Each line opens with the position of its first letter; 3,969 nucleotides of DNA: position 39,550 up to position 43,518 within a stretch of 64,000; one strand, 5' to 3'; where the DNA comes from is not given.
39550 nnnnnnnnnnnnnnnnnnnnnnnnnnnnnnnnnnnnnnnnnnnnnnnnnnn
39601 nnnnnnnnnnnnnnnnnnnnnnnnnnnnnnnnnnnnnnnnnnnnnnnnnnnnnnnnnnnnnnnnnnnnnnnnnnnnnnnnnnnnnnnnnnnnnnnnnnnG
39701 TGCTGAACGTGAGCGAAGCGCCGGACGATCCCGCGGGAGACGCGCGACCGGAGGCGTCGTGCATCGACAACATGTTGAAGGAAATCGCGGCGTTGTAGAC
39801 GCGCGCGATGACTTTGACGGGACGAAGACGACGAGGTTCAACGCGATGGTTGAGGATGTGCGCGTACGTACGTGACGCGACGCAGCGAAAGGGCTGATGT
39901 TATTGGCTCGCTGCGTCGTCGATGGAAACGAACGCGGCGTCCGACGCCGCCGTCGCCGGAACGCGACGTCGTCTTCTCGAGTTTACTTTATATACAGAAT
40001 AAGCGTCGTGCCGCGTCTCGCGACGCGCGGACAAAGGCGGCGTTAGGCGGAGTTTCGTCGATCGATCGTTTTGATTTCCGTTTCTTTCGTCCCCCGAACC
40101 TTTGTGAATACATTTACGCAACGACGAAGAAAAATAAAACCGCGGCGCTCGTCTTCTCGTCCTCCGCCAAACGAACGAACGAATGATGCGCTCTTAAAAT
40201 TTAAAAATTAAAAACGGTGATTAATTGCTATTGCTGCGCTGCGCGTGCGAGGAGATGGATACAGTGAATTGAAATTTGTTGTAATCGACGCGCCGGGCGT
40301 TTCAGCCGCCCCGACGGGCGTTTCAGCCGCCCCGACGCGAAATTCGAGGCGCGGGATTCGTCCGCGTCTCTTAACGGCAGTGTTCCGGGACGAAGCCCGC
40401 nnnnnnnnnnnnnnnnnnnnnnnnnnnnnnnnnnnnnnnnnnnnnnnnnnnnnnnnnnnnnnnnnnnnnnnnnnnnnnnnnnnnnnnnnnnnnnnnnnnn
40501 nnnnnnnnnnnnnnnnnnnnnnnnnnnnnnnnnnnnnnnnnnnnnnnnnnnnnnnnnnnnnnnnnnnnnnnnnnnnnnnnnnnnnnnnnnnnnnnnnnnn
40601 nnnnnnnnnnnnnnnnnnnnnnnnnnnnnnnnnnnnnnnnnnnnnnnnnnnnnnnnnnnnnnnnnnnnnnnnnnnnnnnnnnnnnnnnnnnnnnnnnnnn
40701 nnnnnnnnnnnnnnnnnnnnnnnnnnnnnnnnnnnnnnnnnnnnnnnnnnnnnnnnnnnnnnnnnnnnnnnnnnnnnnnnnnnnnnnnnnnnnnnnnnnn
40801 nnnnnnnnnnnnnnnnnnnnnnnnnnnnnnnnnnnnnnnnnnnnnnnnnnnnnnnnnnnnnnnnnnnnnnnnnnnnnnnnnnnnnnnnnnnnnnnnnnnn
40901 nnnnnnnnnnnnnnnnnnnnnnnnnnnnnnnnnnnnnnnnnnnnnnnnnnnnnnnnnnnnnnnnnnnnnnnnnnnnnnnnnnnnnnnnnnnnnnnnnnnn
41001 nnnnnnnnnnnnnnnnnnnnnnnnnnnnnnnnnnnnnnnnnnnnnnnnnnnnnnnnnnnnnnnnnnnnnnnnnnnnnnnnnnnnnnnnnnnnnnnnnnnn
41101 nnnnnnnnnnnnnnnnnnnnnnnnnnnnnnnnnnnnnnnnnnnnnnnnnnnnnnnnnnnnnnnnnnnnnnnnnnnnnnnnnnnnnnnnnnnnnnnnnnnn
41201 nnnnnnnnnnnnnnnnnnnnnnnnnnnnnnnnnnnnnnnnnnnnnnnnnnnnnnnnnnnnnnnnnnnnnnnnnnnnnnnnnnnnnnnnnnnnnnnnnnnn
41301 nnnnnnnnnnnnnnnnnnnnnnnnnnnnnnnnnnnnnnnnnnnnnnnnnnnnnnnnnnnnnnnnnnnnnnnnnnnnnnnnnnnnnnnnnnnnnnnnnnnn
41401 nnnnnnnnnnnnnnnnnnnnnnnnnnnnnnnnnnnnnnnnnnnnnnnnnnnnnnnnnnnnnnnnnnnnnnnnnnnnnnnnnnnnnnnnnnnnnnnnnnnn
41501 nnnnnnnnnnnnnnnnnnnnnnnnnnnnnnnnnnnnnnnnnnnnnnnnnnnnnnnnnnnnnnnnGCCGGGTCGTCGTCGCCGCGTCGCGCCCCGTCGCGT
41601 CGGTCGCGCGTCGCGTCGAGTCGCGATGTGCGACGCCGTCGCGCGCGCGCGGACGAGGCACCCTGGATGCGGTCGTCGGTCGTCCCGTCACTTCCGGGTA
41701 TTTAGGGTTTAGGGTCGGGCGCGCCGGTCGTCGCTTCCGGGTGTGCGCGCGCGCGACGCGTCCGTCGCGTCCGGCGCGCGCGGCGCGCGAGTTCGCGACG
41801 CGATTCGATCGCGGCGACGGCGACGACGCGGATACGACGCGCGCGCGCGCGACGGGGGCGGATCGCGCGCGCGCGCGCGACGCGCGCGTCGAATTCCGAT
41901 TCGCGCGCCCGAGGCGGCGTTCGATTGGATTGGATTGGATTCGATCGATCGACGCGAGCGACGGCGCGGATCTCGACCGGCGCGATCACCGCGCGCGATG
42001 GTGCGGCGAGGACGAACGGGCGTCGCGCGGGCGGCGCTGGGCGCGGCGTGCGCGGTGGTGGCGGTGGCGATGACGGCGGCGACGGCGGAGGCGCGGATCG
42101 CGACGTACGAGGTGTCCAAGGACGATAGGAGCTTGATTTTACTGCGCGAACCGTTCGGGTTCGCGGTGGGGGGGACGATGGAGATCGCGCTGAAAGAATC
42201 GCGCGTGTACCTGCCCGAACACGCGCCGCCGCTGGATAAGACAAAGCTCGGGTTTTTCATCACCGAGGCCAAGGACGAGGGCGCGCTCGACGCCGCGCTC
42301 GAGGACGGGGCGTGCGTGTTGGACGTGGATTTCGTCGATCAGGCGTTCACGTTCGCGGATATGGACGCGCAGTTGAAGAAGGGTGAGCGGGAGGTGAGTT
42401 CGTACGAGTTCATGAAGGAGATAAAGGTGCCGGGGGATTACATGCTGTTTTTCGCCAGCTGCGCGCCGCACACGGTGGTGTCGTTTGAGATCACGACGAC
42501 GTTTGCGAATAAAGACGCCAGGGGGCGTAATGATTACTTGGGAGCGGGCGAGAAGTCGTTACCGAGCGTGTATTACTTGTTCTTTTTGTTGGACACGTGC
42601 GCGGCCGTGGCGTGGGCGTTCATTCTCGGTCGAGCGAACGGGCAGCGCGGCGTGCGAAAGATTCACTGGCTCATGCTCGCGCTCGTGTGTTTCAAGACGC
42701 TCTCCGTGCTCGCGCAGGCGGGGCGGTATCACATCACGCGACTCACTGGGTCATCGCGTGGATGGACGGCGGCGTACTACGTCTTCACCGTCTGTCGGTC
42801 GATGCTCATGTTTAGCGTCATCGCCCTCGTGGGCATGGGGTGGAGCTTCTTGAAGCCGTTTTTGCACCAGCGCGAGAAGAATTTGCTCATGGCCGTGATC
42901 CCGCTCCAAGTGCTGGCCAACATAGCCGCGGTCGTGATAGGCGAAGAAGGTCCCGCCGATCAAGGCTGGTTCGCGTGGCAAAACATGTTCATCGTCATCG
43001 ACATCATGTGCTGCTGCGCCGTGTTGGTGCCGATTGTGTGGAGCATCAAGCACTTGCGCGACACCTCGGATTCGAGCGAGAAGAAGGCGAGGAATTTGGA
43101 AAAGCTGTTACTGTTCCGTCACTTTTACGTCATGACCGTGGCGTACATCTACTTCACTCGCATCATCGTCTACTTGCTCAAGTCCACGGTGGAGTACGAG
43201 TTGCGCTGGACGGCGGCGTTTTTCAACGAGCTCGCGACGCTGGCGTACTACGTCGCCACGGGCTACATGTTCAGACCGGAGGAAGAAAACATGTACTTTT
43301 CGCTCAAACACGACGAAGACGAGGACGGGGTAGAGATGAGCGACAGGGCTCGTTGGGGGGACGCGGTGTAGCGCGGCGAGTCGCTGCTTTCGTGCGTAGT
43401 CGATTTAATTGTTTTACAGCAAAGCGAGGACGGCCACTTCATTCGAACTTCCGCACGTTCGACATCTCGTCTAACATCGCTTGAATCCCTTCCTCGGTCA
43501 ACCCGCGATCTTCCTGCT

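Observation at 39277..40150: Type II peroxiredoxin with TGA exactly at the peroxidatic cysteine: a candidate selenocysteine peroxiredoxin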

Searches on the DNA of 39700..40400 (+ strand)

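Call 7: search_rna_families(source=window, start=39700, end=40400, threshold=evalue, max_evalue=10, show_alignments=5)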
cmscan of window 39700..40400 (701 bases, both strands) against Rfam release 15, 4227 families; matches with E-value up to 10: 4.
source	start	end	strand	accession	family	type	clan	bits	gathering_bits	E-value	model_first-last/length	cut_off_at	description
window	40293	40352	-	RF02682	HDV-F-prausnitzii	Gene; ribozyme;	-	17.4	44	1.2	1-74/74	no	HDV ribozyme from F. prausnitzii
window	40206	40264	+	RF02474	GlsR5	Gene; snRNA; snoRNA; CD-box;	-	12.5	100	4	1-89/89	no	Small nucleolar RNA GlsR5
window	39878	39978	-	RF02571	Mcr7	Gene; sRNA;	-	9.4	380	8.1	1-351/351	no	mcr7 sRNA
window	40012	40031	-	RF02878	MH_s7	Gene; sRNA;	-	8.9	221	6.7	132-151/312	no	Mesorhizobail RNA 7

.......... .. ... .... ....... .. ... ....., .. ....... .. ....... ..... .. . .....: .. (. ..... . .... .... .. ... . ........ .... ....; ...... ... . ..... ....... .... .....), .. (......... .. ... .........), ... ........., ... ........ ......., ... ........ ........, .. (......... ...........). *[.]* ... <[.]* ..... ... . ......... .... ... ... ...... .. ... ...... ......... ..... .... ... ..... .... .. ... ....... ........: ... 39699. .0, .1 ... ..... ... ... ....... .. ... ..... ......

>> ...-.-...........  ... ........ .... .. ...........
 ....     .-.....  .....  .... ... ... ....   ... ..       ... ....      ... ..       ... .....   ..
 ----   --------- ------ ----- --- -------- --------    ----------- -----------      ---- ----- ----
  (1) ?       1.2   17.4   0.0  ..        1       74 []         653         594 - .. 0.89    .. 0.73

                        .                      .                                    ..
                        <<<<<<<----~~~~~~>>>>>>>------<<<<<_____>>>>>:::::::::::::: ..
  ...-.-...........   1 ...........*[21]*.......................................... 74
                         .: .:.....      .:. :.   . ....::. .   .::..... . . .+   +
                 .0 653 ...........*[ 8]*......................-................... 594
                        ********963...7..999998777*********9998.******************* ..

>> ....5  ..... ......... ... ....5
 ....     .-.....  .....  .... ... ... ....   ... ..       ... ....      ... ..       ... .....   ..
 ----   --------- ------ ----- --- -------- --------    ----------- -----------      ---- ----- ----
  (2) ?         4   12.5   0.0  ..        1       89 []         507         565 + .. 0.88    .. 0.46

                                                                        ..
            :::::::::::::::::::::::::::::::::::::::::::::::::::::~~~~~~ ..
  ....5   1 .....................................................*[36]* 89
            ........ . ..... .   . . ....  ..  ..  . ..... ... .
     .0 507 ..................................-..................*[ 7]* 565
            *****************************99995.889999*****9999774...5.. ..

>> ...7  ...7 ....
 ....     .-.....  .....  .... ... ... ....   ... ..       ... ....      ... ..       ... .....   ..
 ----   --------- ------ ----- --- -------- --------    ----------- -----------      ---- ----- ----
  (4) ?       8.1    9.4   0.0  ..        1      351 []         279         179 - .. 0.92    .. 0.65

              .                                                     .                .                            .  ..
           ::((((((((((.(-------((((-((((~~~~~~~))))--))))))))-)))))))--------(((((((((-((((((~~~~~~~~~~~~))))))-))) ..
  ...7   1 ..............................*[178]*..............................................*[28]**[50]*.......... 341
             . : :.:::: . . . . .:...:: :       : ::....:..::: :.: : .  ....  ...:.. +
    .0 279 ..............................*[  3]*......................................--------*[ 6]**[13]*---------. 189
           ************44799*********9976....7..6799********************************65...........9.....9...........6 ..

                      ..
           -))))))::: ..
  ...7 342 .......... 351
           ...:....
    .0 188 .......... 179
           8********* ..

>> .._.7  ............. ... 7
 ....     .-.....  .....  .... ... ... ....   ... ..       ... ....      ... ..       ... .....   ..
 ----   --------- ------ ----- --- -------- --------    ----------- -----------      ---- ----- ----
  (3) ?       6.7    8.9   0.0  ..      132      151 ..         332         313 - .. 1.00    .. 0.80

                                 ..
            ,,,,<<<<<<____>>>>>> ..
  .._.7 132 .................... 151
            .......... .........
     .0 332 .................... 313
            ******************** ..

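Call 33: build_rna_model(alignment_id=A2, structure=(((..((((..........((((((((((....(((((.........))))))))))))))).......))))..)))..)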
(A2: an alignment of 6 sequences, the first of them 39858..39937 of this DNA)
Model R1 built from alignment A2 (6 sequences, 80 columns); structure: as given.
model positions 79; base pairs 22; branch points 0; effective number of sequences 2.87; information 0.717 bits per position. Calibrated on 0.2 Mb of random sequence (short: E-values are rough).
structure used (alignment columns):
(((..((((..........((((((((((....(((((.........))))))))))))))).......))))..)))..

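Call 36: search_with_rna_model(model_id=R1, source=window, max_evalue=10, show_alignments=4)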
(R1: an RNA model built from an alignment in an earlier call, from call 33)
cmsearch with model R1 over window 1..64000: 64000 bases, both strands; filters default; matches with E-value up to 10: 7.
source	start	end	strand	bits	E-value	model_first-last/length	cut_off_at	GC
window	39858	39937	+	77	3.6e-18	1-79/79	no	0.61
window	54337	54413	+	27.5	7e-05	1-79/79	no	0.61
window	24851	24896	-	14.2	0.26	1-79/79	no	0.7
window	33422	33497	+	13.8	0.33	1-79/79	no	0.72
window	15144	15185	+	13.1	0.51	1-79/79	no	0.83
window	15203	15268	-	12.1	0.96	1-79/79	no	0.73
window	10432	10471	+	10.8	2.2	1-79/79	no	0.82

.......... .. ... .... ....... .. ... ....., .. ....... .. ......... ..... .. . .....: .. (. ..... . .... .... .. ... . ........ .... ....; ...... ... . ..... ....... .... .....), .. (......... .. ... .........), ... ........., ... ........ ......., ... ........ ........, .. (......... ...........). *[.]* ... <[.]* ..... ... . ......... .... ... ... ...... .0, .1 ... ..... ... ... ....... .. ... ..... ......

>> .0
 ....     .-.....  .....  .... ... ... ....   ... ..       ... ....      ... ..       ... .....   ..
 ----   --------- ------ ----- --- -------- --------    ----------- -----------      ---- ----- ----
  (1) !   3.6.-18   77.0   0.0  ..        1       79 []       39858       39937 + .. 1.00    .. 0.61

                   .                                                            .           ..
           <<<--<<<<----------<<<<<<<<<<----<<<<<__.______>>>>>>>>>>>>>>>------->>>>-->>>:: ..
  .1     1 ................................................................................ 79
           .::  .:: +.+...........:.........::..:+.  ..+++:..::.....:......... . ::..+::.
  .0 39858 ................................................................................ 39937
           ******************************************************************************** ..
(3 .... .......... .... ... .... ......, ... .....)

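Call 43: search_with_rna_model(model_id=R1, sources=[L011, L017, L019, L021, L024, L026, L035, L036, L037, L038, L039, L040, L041, L042, L043, L044, L045, L046, L047, L048, L049, L050, L051, L052, L053, L054, L055, L056, L057, L058, L059, L060, L061, L062, L063, L064, L065, L066, L067, L068, L069, L070, L071, L072, L073, L074, L075, L076, L077, L078, L079, L080, L081, L082, L083, L084, L085, L086, L087, L088, L089, L090, L008, L009], max_evalue=1, make_alignment=true)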
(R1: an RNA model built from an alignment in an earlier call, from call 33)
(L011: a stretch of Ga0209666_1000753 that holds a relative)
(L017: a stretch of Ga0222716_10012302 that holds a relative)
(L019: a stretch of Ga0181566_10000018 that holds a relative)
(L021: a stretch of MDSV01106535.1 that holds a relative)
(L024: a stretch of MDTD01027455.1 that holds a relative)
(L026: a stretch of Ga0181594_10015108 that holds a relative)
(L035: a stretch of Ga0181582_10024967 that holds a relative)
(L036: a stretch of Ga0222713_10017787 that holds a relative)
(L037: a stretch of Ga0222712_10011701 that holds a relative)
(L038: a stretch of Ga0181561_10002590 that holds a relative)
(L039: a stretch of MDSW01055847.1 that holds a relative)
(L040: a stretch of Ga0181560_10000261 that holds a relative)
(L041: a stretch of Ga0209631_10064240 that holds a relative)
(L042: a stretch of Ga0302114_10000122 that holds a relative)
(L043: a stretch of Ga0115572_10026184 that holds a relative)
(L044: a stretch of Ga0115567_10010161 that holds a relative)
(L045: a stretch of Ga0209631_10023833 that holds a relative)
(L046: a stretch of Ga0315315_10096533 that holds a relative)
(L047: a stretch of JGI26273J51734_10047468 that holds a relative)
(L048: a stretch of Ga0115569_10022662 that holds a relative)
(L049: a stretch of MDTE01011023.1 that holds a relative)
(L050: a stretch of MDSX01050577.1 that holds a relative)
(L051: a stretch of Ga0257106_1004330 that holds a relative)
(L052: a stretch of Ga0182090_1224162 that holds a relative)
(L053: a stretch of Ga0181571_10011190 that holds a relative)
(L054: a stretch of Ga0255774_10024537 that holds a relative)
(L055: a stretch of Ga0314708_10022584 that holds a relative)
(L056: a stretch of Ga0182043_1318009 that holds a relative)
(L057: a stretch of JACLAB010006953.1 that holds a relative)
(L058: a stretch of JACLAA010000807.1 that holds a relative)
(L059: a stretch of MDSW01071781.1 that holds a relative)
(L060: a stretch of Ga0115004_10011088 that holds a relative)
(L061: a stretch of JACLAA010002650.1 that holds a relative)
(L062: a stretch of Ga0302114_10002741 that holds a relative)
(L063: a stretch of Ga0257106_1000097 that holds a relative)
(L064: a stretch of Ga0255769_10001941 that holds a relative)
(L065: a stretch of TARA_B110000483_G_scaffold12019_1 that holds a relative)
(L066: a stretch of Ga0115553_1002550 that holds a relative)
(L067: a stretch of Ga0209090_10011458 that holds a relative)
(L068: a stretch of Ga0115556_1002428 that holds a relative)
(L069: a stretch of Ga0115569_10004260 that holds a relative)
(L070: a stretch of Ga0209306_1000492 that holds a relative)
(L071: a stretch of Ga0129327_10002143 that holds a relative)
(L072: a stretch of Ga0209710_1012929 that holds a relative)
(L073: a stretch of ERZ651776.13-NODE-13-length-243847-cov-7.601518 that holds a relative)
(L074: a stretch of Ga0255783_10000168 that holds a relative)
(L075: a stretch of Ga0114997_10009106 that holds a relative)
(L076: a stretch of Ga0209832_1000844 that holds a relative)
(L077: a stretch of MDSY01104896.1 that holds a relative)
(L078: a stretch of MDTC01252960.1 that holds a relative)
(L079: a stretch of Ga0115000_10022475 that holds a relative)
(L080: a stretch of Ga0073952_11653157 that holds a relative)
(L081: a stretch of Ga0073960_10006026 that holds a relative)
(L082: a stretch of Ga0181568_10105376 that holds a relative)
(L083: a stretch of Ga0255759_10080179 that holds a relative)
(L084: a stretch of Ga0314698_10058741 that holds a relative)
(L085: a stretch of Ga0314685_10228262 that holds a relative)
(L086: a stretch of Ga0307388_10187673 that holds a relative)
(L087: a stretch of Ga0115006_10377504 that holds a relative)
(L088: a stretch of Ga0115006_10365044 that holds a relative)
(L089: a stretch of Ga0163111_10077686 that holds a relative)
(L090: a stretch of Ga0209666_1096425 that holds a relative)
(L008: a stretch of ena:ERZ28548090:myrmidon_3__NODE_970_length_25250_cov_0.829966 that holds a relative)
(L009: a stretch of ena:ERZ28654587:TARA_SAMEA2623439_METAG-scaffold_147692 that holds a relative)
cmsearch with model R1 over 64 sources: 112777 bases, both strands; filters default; matches with E-value up to 1: 9.
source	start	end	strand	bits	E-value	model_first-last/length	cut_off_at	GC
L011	1282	1361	+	77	6.4e-18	1-79/79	no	0.61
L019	1282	1360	+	76.6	8.1e-18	1-79/79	no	0.65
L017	1281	1360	+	75.7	1.4e-17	1-79/79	no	0.64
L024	1267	1347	+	69.5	6.5e-16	1-79/79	no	0.63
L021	1267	1347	+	68.7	1e-15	1-79/79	no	0.67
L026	1270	1349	+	59.3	3.6e-13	1-79/79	no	0.6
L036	1271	1349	+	54.2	8.1e-12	1-79/79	no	0.48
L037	1271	1349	+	54.2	8.1e-12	1-79/79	no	0.48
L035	1284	1360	+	46.8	8.1e-10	1-79/79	no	0.53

Alignment A4: 9 matches aligned to the model, 82 columns, each read 5' to 3' on its own strand. Consensus structure (alignment columns), stored with it:
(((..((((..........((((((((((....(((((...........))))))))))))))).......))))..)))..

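Call 45: search_with_rna_model(model_id=R1, sources=[window, L001, L004, L006, L017, L019, L021, L024, L026, L035, L036], max_evalue=0.000001, make_alignment=true)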
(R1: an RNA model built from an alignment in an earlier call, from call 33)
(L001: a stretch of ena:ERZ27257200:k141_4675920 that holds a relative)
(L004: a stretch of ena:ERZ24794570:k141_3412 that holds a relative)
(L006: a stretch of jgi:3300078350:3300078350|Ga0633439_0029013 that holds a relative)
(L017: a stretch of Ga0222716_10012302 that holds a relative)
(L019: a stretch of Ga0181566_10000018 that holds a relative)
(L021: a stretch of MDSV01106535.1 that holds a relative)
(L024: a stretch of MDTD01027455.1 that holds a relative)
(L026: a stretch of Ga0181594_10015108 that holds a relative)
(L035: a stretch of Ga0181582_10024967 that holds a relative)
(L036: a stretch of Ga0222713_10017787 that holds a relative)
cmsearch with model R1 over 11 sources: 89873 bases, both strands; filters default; matches with E-value up to 0.000001: 11.
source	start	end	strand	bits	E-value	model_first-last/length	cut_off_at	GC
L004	1940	2018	+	86.1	1.8e-20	1-79/79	no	0.62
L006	1924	2001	+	81.6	2.9e-19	1-79/79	no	0.47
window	39858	39937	+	77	5.1e-18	1-79/79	no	0.61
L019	1282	1360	+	76.6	6.5e-18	1-79/79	no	0.65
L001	3396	3474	+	75.9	9.5e-18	1-79/79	no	0.67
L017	1281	1360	+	75.7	1.1e-17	1-79/79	no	0.64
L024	1267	1347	+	69.5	5.2e-16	1-79/79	no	0.63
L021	1267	1347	+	68.7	8.3e-16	1-79/79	no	0.67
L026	1270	1349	+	59.3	2.9e-13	1-79/79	no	0.6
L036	1271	1349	+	54.2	6.4e-12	1-79/79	no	0.48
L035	1284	1360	+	46.8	6.4e-10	1-79/79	no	0.53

Alignment A5: 11 matches aligned to the model, 82 columns, each read 5' to 3' on its own strand. Consensus structure (alignment columns), stored with it:
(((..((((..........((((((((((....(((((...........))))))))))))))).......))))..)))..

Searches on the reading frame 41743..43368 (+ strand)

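Call 53: search_protein_families(library=pfam, proteins=[window:41743-43368:+], max_evalue=0.00001)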
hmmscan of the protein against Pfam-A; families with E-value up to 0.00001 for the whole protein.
window:41743-43368:+ (542 aa): 2 families
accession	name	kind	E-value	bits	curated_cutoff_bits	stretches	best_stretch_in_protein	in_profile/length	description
PF06814.19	GOST_TM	-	2e-24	87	25.2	1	277-517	6-246/246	GOST, seven transmembrane domain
PF21904.1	CAND6-7_N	-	1.9e-18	67.4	27.4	1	123-254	4-130/132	CAND6/7, N-terminal domain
